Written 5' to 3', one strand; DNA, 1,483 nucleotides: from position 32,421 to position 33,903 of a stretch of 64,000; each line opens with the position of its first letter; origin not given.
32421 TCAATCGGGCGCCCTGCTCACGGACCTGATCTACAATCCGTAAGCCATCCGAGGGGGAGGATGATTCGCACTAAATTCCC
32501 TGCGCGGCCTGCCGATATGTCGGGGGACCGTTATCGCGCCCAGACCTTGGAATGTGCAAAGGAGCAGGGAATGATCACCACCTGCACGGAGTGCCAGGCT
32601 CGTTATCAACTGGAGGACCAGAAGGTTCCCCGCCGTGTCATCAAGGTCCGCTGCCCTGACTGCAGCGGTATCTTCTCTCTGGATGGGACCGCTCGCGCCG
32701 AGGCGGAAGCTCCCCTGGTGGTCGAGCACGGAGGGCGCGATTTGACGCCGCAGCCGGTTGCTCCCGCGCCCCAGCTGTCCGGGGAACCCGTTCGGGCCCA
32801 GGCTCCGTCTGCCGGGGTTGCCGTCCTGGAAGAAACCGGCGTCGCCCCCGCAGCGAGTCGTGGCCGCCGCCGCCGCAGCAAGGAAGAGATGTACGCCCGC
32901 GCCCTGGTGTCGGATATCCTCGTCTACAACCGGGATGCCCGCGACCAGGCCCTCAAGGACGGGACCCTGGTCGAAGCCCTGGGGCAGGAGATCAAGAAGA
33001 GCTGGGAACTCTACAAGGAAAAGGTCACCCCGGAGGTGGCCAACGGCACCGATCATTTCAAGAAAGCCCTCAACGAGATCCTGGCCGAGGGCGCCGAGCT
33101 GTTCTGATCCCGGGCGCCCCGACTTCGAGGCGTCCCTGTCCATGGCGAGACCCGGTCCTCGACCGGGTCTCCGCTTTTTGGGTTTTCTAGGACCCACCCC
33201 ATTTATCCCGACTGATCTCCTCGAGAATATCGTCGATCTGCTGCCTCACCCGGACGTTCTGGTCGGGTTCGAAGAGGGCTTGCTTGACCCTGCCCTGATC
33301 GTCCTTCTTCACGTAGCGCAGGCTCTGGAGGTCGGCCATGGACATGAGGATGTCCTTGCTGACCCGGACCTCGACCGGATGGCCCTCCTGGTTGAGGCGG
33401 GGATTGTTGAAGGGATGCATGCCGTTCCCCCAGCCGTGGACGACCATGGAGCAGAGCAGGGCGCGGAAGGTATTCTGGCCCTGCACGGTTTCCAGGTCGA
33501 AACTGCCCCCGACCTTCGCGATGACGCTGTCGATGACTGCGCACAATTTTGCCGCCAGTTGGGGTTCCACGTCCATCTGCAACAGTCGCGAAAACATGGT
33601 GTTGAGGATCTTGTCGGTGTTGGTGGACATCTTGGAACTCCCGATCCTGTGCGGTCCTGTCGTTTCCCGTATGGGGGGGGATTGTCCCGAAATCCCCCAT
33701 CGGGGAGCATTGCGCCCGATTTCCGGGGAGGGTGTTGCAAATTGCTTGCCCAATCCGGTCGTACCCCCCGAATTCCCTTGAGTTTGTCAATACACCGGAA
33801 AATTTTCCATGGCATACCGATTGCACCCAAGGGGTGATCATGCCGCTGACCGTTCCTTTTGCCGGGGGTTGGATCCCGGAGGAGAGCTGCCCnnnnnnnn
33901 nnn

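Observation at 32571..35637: Undescribed four-gene module beside the T9SS translocon: zinc-ribbon protein, divergent small unknown, MglA-like pseudo-GTPase, TPR protein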

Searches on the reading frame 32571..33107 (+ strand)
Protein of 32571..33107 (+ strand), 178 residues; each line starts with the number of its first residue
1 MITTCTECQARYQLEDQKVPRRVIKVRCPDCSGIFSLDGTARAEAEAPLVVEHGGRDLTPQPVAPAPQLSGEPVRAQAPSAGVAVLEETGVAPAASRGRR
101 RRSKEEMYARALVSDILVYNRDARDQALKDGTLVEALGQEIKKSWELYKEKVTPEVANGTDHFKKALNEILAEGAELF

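Call 4: search_protein_families(library=pfam, max_evalue=0.1, proteins=[window:32571-33107:+])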
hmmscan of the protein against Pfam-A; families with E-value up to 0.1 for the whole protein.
window:32571-33107:+ (178 aa): 7 families
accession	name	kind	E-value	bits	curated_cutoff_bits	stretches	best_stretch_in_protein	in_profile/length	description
PF13717.11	Zn_ribbon_4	-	6.8e-12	45.6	30.3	1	1-35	1-35/36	zinc-ribbon domain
PF13719.11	Zn_ribbon_5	-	1.4e-05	25.1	29.3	1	1-35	1-35/37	zinc-ribbon domain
PF25206.1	DUF7836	-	0.03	14.6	26.7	1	4-32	9-37/59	Domain of unknown function (DUF7836)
PF05207.18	Zn_ribbon_CSL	-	0.034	14.3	29.2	1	4-32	20-47/55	CSL zinc finger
PF21344.3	Zn_ribbon_LysW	-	0.039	14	27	1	4-31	2-27/46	Alpha-aminoadipate carrier protein LysW-like, globular domain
PF11331.13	Zn_ribbon_12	-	0.045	13.9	27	1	3-37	7-43/45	EDR4 zinc-ribbon domain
PF23137.1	HVO_0758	-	0.064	13.5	27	0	4-32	22-49/55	HVO_0758 mu-protein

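Call 5: search_protein_families(library=ncbifam, max_evalue=0.1, proteins=[window:32571-33107:+])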
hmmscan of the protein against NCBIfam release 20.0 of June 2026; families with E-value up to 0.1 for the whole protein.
window:32571-33107:+ (178 aa): 5 families
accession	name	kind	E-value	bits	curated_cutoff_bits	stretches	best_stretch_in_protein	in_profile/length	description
TIGR02098.1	MJ0042_CXXC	domain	8.1e-08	31.8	20.9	1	1-35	1-35/38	MJ0042-type zinc finger domain-containing protein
NF033761.1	gliding_GltJ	equivalog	0.0064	15.6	450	1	3-33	3-33/671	adventurous gliding motility protein GltJ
NF041912.1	HVO_0758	equivalog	0.076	12.9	70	0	4-32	22-49/55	HVO_0758 family zinc finger protein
NF041910.1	HVO_0416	equivalog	0.091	12.7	80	0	21-38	30-47/58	HVO_0416 family zinc finger protein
NF041197.2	CxxC_Se_CxxC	equivalog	0.1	12.8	40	0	4-16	20-32/53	dual CXXC motif small (seleno)protein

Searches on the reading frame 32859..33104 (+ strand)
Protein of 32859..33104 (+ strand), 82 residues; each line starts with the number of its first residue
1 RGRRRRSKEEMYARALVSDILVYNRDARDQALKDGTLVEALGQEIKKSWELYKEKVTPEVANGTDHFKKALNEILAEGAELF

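Call 45: search_solved_structures(query=window:32859-33104:+, max_evalue=10)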
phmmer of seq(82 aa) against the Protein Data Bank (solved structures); distinct sequences matched with E-value up to 10: 2.
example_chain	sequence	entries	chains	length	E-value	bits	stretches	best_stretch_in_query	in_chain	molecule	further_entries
8zna_A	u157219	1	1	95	2.6e-08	37.1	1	8-76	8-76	RomX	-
8q6o_A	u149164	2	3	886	0.86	13.3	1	22-66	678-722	DNA replication licensing factor mcm2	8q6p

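Call 46: search_solved_structures(query=window:32859-33104:+, max_evalue=0.01, show_alignments=1)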
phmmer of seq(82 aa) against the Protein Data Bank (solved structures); distinct sequences matched with E-value up to 0.01: 1.
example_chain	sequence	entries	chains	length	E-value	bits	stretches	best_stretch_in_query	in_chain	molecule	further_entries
8zna_A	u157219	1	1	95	2.6e-08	37.1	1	8-76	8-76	RomX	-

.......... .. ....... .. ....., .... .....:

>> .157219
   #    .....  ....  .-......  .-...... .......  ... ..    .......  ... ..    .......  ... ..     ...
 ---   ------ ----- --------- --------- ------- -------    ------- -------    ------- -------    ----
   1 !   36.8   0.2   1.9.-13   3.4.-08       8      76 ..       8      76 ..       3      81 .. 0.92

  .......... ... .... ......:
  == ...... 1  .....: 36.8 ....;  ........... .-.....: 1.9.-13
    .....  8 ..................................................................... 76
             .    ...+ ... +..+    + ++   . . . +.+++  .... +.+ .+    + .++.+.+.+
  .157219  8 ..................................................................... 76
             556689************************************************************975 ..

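Call 66: search_solved_structures(query=A3, max_evalue=1, show_alignments=1)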
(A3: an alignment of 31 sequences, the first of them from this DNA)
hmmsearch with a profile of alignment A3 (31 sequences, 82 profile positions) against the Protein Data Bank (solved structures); distinct sequences matched with E-value up to 1: 10.
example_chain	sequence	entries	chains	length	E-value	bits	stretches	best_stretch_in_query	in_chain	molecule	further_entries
8zna_A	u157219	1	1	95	3.2e-17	65.5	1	3-76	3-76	RomX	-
4u1e_B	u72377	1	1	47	0.0056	19.9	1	42-66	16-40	Eukaryotic translation initiation factor 3 subunit B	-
3jap_r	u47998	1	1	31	0.0057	19.9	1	43-66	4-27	eIF3b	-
3zwl_E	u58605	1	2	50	0.0067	19.6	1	42-66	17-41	EUKARYOTIC TRANSLATION INITIATION FACTOR 3 SUBUNIT B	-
6gsn_p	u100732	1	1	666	0.027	17.7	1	29-66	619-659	Eukaryotic translation initiation factor 3 subunit B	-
4uer_b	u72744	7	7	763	0.033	17.4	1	29-66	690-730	EIF3B | Eukaryotic translation initiation factor 3 subunit B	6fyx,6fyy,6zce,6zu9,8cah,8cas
6gsm_p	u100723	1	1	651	0.054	16.7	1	28-66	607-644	Eukaryotic translation initiation factor 3 subunit B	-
2hkv_A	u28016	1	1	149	0.42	13.9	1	37-67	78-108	Hypothetical protein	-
8ho3_A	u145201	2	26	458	0.78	13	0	4-59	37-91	Major head protein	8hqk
1wjz_A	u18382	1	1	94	0.85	12.9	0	19-52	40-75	1700030A21Rik protein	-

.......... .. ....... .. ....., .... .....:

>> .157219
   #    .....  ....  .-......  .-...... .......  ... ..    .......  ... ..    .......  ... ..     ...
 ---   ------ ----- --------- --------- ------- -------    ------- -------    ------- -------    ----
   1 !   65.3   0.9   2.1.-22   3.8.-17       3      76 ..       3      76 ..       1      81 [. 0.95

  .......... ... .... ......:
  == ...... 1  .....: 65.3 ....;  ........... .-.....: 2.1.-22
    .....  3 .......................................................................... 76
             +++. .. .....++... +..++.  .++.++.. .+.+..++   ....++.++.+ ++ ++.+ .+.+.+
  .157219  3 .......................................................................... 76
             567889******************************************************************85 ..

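Call 67: search_protein_families(library=pfam, alignment_id=A3, max_evalue=1)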
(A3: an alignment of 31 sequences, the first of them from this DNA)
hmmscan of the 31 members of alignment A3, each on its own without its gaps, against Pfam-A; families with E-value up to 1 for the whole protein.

A. member 1, seq(82 aa): 0 families

B. families by the number of members that match (of 31 scanned): 14 families
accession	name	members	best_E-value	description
PF03882.20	KicB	4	0.047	MukF winged-helix domain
PF15825.10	FAM25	2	0.041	FAM25 family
PF16509.11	KORA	1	0.018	TrfB plasmid transcriptional repressor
PF24883.2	NPHP3_N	1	0.04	Nephrocystin 3, N-terminal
PF23110.1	H1_KCTD8_12_16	1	0.043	KCTD8/12/16 H1 domain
PF07455.17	Psu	1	0.05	Phage polarity suppression protein (Psu)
PF16607.10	CYLD_phos_site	1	0.057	Phosphorylation region of CYLD, unstructured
PF23882.1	DUF7235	1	0.068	Family of unknown function (DUF7235)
PF16231.10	DUF4890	1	0.091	Domain of unknown function (DUF4890)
PF05136.18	Phage_portal_2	1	0.11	Phage portal protein, lambda family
PF24729.2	Acb2_Tad1_hairpin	1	0.12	Acb2/Tad1, hairpin domain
PF11740.13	KfrA_N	1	0.15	Plasmid replication region DNA-binding N-term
PF08708.16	PriCT_1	1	0.15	Primase C terminal 1 (PriCT-1)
PF22941.1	TADA2A-like_3rd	1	0.16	Transcriptional adapter 2-alpha-like domain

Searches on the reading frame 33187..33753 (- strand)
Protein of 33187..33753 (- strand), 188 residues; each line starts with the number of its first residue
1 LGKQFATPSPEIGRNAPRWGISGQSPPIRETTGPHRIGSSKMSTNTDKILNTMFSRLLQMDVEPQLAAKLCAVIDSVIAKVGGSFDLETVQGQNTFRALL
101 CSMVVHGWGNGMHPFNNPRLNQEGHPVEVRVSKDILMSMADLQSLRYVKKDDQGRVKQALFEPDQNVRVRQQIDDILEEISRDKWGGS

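Call 4: search_protein_families(library=pfam, max_evalue=0.1, proteins=[window:33187-33753:-])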
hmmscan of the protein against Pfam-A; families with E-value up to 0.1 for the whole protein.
window:33187-33753:- (188 aa): 0 families

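Call 5: search_protein_families(library=ncbifam, max_evalue=0.1, proteins=[window:33187-33753:-])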
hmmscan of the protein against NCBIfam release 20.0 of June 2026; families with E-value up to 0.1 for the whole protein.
window:33187-33753:- (188 aa): 1 family
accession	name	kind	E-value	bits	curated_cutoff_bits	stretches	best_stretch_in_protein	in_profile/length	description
NF041557.1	AmoA_BACT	equivalog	0.078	12.8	290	1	98-150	134-180/234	bacterial ammonia monooxygenase, subunit AmoA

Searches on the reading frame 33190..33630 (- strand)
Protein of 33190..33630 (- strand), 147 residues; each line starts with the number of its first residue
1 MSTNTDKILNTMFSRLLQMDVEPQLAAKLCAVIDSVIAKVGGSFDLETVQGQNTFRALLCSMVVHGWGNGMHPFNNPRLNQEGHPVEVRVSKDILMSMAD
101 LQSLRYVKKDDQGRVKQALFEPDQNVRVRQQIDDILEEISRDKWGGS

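Call 18: find_homologous_proteins(query=window:33190-33630:-)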
Query window:33190-33630:- (147 aa): 629 proteins with E <= 0.001 among 643 candidates; the best 120 are listed.
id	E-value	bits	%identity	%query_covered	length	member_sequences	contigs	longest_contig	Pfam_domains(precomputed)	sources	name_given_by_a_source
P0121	2.7e-87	308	97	99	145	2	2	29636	-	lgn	-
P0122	4.8e-85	300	93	99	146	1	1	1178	-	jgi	-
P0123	6.4e-85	300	91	100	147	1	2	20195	-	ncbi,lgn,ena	-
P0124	1.1e-81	290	89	99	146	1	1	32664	-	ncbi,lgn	-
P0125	1.3e-78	280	87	99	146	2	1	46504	-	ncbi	-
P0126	3.4e-78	278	86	99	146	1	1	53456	-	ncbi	-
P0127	7.6e-78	277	86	98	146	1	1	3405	-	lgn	-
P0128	1.1e-77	277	87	98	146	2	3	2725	-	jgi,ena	jgi:hypothetical protein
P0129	2.5e-77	275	85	99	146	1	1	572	-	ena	-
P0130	9.4e-77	274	87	99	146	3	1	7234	-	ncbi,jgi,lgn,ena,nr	ncbi:hypothetical protein KJ682_00570 [bacterium]|nr:hypothetical protein [bacterium]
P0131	3.5e-76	272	85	99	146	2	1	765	-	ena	-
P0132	3.6e-76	272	83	99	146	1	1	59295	-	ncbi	-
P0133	3.8e-76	272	85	98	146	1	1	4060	-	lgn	-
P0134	4.9e-76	271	85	99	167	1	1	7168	-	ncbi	-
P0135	1.8e-75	269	85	99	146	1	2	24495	-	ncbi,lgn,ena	-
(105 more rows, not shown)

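Call 25: predict_structure(alignment_id=A2)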
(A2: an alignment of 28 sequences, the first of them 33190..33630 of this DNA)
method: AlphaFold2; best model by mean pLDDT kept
length: 147 residues; sequences in the alignment: 28
mean_pLDDT: 53.2   pTM: 0.51
mean pLDDT of the five models: 53.2, 47.3, 47.0, 46.2, 46.1
residues with pLDDT >= 90: 0; 70-90: 9; 50-70: 78; < 50: 60
segments of 3 or more residues with pLDDT < 50: 68-121, 145-147
pLDDT, mean of each block of 10 residues (from residue 1): 58 54 62 71 60 66 55 44 39 39 37 36 59 67 48
secondary structure, 60 per line:
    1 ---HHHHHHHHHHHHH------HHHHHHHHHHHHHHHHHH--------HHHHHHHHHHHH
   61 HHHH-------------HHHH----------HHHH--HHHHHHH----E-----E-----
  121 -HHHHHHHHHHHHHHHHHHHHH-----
elements in order: H4-16 H23-40 H49-64 H78-81 H92-95 H98-104 H122-142

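Call 30: search_solved_structures(query=A2, max_evalue=10, show_alignments=2)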
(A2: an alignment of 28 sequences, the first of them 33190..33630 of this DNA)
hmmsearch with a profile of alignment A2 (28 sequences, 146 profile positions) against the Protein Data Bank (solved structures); distinct sequences matched with E-value up to 10: 4.
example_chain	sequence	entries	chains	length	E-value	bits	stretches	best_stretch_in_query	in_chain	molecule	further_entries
1hng_A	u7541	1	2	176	0.56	13.5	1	2-90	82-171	CD2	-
8g01_D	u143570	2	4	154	1.2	12.5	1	76-124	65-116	FKBP-type peptidyl-prolyl cis-trans isomerase SlyD | Peptidyl-prolyl cis-trans isomerase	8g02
2k8i_A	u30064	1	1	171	1.5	12.1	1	77-124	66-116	Peptidyl-prolyl cis-trans isomerase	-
2kfw_A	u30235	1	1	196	2.2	11.5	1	76-124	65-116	FKBP-type peptidyl-prolyl cis-trans isomerase slyD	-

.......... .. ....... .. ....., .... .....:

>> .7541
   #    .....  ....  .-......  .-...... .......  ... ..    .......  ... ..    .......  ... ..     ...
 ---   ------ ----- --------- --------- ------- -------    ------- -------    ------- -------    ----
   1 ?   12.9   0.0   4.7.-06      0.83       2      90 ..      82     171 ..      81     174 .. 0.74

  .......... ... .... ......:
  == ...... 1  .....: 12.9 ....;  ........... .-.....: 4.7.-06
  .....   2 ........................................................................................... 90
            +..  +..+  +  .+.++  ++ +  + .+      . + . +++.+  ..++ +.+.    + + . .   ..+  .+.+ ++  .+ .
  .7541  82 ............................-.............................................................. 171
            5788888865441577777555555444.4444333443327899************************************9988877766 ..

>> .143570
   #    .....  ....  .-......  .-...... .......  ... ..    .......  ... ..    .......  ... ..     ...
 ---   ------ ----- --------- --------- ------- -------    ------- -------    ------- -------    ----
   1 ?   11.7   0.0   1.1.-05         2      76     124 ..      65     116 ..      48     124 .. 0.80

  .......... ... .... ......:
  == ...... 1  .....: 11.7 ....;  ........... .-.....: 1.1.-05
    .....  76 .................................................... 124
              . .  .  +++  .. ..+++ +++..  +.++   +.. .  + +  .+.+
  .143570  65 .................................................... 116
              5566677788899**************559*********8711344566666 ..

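Call 76: fold_search(model_id=the predicted structure, library=pdb)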
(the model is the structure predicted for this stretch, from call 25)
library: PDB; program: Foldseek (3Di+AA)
matches with E <= 10: 52; with E <= 0.001: 0
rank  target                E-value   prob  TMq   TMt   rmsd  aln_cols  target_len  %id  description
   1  8uoq_S                1.1e+00  0.14  0.25  0.23  16.7       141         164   12  Composite map of PIC_delta_TFIIK form2 (released 2024-10-23)
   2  3po3_S                1.4e+00  0.12  0.25  0.23  16.9       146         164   14  Arrested RNA Polymerase II reactivation intermediate (released 2011-03-02)
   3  8i3f_A                2.3e+00  0.06  0.19  0.17  14.9       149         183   11  Crystal structure of Rco1-Eaf3 with peptide of histone H3 N-terminal (released 2023-05-31)
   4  3ph7_D                3.8e+00  0.03  0.19  0.10  16.8       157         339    8  Crystal structure of Plasmodium vivax putative polyprenyl pyrophosphate synthase in complex with geranylgeranyl diphos (released 2010-11-17)
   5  3zia_B                4.7e+00  0.02  0.15  0.06  17.5       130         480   12  The structure of F1-ATPase from Saccharomyces cerevisiae inhibited by its regulatory protein IF1 (released 2013-02-13)
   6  4ilg_B                4.9e+00  0.11  0.21  0.13  11.6        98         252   11  Crystal structure of Aar2p in complex with the Prp8p RNaseH and Jab1/MPN domains (released 2013-03-13)
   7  5oa3_T                5.5e+00  0.08  0.14  0.14   9.5        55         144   20  Human 40S-eIF2D-re-initiation complex (released 2017-08-09)
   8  2bnl_B                5.5e+00  0.03  0.19  0.21  11.3       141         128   12  The structure of the N-terminal domain of RsbR (released 2005-11-03)
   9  2xm1_B                5.5e+00  0.03  0.18  0.07  14.3       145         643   10  BtGH84 in complex with N-acetyl gluconolactam (released 2011-08-03)
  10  3ebs_C                5.8e+00  0.03  0.22  0.10  12.6       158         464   10  Human Cytochrome P450 2A6 I208S/I300F/G301A/S369G in complex with Phenacetin (released 2008-09-23)
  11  8hxy_M                5.8e+00  0.03  0.19  0.11  14.8       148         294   11  Cryo-EM structure of the histone deacetylase complex Rpd3S in complex with nucleosome (released 2023-09-27)
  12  3e9p_A                6.1e+00  0.09  0.21  0.13  11.2        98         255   12  Crystal Structure of Yeast Prp8, Residues 1827-2092 (released 2008-10-07)
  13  4apy                  6.1e+00  0.02  0.20  0.09  16.0       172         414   11  Ethylene glycol-bound form of P450 CYP125A3 from Mycobacterium smegmatis (released 2013-02-27)
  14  3pfv_A                6.4e+00  0.04  0.20  0.12  10.1        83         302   16  Crystal structure of Cbl-b TKB domain in complex with EGFR pY1069 peptide (released 2010-12-08)
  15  4ajg_A                6.4e+00  0.03  0.24  0.13  15.2       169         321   15  Identification and structural characterization of PDE10 fragment inhibitors (released 2013-03-06)
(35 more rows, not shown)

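Call 92: find_related_loci(query=A2, collection=metagenome_contigs, flank=7000)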
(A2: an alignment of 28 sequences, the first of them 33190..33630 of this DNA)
Query A2 (147 aa) in metagenome_contigs; peptide patterns used: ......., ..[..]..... (x = any residue, [..] = any of these).
262 stretches matched a pattern; 89 encode a relative of the query (tblastn E <= 1e-3); the best 80 are kept; 80 distinct loci.
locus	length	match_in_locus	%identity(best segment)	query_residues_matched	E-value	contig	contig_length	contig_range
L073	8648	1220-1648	87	1-143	3e-85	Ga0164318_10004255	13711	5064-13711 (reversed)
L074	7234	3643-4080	87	1-146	4e-83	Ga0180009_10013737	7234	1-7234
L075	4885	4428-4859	85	1-144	2e-82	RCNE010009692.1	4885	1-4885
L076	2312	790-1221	85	1-144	4e-84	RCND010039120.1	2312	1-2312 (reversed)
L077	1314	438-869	83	1-144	5e-86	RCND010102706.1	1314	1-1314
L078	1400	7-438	84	1-144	1e-85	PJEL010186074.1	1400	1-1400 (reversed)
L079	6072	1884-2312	83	2-144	2e-80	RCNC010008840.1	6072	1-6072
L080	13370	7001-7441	82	1-147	3e-80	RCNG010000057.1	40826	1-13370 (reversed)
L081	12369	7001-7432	85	1-144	4e-80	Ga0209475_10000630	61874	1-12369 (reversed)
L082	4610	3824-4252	83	2-144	4e-80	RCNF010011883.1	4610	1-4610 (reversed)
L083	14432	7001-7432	81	1-144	4e-79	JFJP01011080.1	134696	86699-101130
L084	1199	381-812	81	1-144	7e-85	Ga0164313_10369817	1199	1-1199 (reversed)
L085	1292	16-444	83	1-143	2e-84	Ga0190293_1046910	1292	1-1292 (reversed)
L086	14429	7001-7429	83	1-143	5e-79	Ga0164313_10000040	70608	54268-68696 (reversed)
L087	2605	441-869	83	1-143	8e-80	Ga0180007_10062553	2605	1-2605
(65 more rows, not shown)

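Call 98: search_solved_structures(query=A4, max_evalue=10)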
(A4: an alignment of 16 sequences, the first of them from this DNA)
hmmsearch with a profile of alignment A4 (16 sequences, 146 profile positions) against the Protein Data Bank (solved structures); distinct sequences matched with E-value up to 10: 3.
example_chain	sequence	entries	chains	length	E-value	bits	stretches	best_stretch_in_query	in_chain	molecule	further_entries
9arl_B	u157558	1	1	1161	1.4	12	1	14-49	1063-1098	NtnH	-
9ea9_B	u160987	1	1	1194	1.4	12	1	13-49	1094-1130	Non-toxic nonhemagglutinin type A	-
3v0a_B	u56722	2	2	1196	1.4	12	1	13-49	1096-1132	NTNH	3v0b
